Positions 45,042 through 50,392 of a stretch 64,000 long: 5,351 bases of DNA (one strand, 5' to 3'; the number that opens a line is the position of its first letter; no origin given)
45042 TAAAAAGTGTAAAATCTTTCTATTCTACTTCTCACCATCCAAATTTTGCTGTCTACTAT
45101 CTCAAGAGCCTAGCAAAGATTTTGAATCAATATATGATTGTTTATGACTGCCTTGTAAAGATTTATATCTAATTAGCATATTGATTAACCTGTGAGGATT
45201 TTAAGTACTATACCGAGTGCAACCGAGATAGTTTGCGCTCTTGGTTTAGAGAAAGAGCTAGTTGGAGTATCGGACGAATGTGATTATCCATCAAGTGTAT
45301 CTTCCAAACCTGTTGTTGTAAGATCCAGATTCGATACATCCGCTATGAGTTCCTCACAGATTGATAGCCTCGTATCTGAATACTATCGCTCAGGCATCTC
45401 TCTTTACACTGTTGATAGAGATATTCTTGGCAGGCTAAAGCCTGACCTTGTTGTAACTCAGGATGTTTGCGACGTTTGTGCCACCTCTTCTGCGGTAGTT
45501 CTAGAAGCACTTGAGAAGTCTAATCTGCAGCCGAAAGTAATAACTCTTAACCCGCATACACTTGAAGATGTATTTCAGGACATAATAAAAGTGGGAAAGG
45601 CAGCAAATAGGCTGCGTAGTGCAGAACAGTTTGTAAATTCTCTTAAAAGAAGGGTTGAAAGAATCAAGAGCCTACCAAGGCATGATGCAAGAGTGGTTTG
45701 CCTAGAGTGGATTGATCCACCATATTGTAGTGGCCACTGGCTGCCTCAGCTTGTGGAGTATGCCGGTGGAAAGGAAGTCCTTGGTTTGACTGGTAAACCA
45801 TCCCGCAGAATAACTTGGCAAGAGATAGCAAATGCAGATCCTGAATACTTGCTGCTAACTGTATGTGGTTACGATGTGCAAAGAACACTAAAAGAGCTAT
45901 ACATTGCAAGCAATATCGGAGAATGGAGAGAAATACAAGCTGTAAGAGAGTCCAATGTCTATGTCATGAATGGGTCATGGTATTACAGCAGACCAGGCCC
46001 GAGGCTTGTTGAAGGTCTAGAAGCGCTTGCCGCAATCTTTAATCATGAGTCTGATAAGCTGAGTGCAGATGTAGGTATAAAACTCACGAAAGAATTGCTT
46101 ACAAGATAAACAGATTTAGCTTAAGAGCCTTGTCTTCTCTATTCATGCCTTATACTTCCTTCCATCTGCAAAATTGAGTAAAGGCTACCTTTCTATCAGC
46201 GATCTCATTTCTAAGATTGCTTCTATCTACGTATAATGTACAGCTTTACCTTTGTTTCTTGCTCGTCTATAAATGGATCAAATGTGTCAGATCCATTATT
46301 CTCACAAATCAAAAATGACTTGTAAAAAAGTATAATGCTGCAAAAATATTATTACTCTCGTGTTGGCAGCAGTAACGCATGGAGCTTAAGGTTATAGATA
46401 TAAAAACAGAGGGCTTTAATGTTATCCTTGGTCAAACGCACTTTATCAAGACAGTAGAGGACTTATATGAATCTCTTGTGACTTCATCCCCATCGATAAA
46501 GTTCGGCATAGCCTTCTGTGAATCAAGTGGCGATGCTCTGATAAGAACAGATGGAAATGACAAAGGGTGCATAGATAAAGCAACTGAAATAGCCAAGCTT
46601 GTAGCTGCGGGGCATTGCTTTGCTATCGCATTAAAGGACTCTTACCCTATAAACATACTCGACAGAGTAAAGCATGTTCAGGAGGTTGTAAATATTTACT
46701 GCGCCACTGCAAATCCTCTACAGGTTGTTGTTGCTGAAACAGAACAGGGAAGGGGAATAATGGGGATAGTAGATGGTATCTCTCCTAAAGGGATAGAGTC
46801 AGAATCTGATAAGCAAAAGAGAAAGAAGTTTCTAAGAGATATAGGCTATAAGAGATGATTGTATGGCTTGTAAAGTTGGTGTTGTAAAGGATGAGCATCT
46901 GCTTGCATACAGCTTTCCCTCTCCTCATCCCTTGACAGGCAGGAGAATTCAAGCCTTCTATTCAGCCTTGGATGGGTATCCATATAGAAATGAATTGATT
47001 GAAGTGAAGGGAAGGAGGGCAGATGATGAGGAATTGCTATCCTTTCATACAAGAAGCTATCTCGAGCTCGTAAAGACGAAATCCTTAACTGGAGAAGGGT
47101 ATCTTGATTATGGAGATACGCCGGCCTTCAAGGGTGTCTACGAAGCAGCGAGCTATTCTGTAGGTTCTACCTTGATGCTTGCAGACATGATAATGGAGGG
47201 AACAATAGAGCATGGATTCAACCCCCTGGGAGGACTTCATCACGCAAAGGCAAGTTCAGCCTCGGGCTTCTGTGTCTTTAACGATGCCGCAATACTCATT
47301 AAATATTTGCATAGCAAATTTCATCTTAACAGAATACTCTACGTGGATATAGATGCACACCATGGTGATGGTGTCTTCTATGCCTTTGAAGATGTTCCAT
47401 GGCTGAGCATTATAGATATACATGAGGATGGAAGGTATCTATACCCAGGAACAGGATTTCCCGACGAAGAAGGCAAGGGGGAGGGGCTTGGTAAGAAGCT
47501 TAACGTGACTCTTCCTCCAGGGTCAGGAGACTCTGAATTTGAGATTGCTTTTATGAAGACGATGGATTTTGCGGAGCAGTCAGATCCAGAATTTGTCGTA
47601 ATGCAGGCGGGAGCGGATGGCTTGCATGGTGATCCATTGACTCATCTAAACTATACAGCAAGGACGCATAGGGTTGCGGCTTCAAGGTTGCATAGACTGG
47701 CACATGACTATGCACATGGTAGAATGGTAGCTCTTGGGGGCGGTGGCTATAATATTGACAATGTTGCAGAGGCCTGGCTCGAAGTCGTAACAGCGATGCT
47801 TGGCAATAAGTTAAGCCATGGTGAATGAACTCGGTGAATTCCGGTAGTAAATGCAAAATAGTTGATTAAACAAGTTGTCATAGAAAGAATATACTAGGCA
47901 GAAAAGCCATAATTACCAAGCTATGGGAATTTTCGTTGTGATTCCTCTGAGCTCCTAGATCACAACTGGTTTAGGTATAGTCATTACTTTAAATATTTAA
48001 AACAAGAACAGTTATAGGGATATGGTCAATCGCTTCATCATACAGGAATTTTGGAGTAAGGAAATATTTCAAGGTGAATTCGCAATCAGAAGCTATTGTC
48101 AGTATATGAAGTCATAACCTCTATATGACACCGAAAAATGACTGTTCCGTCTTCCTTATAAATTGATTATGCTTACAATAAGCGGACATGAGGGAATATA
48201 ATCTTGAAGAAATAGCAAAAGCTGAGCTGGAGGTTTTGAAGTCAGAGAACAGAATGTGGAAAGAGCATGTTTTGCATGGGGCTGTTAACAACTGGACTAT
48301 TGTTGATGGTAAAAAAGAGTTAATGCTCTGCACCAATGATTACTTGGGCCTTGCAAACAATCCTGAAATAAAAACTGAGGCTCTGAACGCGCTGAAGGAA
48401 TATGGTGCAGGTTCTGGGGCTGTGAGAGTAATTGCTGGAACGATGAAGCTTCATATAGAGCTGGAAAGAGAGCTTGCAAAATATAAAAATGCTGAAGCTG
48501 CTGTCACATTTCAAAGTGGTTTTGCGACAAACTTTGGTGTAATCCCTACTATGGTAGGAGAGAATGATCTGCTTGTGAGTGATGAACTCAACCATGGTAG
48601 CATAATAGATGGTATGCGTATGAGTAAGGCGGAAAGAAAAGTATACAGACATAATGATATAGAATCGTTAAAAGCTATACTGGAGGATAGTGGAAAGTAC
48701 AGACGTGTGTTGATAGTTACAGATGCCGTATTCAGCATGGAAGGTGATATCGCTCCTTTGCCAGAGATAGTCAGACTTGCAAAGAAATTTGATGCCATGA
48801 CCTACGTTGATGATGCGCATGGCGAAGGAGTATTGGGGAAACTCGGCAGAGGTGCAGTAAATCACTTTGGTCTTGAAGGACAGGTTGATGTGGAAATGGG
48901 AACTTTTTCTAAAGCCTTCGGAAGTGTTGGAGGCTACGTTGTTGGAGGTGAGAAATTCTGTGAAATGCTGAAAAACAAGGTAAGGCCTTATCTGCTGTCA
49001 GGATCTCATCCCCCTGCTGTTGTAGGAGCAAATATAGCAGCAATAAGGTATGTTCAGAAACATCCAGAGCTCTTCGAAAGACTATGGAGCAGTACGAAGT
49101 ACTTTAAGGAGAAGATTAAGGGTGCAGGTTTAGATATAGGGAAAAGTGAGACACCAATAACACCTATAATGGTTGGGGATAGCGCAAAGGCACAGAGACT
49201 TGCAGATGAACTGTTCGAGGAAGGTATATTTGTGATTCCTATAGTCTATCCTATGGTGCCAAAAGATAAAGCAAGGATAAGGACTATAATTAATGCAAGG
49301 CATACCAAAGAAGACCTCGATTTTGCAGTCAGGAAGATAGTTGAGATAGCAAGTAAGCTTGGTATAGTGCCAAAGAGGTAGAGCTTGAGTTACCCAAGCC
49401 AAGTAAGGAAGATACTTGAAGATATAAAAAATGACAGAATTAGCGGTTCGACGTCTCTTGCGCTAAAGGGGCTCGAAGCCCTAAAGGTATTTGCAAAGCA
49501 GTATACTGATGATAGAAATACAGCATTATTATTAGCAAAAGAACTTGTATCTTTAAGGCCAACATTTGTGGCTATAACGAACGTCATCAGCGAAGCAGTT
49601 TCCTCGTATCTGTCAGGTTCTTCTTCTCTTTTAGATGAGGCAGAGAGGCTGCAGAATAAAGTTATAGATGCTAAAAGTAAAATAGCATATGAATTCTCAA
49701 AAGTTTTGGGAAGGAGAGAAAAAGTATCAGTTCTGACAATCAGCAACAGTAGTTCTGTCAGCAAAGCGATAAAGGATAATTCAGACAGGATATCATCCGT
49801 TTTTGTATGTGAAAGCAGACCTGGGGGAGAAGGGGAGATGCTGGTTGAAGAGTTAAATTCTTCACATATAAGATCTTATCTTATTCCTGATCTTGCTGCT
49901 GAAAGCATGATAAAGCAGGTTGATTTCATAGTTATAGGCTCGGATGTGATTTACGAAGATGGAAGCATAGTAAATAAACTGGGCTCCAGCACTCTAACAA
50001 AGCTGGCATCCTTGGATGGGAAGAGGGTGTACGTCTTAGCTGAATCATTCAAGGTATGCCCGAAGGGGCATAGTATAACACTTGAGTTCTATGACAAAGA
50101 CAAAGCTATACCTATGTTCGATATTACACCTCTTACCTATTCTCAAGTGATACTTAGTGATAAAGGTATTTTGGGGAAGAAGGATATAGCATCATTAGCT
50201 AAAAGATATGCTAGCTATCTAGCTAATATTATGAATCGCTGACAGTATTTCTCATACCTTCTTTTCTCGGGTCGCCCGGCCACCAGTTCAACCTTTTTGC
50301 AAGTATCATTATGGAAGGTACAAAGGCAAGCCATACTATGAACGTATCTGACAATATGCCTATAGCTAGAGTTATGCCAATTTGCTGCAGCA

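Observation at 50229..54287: MMPL/RND-type protein with a ~750-aa ectodomain built partly of LGYPxNS[ST] repeats and about 39 N-glycosylation sequons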

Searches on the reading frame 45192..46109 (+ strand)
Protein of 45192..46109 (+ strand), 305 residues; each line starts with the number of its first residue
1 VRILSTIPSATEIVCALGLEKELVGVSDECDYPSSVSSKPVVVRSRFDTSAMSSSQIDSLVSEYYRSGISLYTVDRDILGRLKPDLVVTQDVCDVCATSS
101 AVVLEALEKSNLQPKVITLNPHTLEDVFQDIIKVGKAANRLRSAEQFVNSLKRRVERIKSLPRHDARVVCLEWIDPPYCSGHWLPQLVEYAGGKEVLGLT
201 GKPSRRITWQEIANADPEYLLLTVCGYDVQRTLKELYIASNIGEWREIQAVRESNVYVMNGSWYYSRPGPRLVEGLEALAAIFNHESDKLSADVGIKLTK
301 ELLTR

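Call 26: search_protein_families(library=pfam, proteins=[window:45192-46109:+], max_evalue=0.001)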
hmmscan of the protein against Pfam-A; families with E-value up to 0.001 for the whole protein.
window:45192-46109:+ (305 aa): 1 family
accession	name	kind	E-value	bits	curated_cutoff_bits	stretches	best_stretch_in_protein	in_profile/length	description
PF01497.23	Peripla_BP_2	-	2.1e-12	47.4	27.5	1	6-259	4-231/235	Periplasmic binding protein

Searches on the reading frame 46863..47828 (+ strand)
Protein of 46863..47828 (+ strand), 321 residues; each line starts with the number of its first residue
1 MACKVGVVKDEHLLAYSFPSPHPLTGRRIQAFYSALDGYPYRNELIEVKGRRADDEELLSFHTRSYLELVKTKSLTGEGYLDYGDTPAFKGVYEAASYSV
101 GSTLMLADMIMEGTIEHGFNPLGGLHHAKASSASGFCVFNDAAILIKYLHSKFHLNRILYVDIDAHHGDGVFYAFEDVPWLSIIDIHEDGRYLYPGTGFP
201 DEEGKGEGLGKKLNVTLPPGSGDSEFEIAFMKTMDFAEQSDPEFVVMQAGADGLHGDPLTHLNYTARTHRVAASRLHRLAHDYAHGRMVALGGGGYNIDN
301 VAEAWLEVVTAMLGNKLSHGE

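Call 26: search_protein_families(library=pfam, proteins=[window:46863-47828:+], max_evalue=0.001)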
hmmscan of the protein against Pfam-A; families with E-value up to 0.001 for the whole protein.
window:46863-47828:+ (321 aa): 1 family
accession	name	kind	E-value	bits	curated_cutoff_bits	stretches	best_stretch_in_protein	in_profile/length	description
PF00850.24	Hist_deacetyl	-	1e-80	271.7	27.9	1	22-311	1-297/298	Histone deacetylase domain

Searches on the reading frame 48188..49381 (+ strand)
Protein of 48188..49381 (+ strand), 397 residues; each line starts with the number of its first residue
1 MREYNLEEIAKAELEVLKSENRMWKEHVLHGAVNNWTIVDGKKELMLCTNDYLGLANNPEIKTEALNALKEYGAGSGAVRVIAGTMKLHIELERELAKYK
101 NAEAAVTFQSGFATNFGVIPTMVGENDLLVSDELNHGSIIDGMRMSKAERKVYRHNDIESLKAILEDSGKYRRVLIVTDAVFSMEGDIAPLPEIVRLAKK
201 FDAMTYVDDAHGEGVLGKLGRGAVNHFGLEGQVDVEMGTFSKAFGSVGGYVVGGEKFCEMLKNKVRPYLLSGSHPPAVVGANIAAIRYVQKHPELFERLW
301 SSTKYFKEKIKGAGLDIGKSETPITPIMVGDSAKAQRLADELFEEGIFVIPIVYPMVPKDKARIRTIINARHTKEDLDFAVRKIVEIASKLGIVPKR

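Call 26: search_protein_families(library=pfam, proteins=[window:48188-49381:+], max_evalue=0.001)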
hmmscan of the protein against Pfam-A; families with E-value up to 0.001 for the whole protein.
window:48188-49381:+ (397 aa): 2 families
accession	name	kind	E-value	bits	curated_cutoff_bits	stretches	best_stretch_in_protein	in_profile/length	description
PF00155.27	Aminotran_1_2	-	1.7e-56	192.4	19.7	1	44-384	3-361/361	Aminotransferase class I and II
PF01053.26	Cys_Met_Meta_PP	-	0.00019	20.6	27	1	91-216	56-181/381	Cys/Met metabolism PLP-dependent enzyme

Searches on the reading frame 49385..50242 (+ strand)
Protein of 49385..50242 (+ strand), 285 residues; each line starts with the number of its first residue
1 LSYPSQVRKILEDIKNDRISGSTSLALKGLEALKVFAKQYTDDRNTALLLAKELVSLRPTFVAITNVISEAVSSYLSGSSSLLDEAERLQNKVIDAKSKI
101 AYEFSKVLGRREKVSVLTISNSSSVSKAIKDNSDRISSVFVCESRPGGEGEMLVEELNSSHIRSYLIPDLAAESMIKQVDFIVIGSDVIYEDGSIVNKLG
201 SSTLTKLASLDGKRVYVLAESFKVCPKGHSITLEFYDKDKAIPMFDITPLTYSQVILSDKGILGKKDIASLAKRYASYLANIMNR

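Call 26: search_protein_families(library=pfam, proteins=[window:49385-50242:+], max_evalue=0.001)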
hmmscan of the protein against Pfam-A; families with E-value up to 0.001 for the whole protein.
window:49385-50242:+ (285 aa): 1 family
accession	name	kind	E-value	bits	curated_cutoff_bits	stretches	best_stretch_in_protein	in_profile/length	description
PF01008.23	IF-2B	-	3.2e-35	122.2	22.4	1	19-262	2-277/280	Initiation factor 2 subunit family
